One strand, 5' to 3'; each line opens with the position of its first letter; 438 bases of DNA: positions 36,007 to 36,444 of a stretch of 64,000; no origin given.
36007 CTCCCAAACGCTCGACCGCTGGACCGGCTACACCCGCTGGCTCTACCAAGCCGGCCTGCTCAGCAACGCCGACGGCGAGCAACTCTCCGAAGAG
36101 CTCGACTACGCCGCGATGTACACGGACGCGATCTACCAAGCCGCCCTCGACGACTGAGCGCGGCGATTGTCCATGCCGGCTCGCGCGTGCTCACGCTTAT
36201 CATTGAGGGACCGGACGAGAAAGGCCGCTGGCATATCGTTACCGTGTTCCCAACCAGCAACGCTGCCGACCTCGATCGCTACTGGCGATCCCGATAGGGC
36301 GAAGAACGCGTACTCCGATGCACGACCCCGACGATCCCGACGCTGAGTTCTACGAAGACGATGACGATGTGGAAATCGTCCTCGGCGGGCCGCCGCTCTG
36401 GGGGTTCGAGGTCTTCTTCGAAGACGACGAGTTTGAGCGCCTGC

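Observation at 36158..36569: Decayed brnTA-like locus (toxin 3' remnant plus orphan antitoxin-like gene) wedged inside the thiamine ABC transporter operon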

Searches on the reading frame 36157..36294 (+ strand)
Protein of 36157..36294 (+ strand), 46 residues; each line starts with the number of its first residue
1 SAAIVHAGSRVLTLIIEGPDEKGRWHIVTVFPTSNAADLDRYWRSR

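Call 5: search_protein_families(library=pfam, max_evalue=1, proteins=[window:36157-36294:+])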
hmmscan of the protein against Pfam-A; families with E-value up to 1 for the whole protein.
seq(46 aa): 1 family
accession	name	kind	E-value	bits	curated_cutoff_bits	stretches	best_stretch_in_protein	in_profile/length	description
PF24119.1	DUF7393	-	0.082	13.1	27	1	2-28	15-37/48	Domain of unknown function (DUF7393)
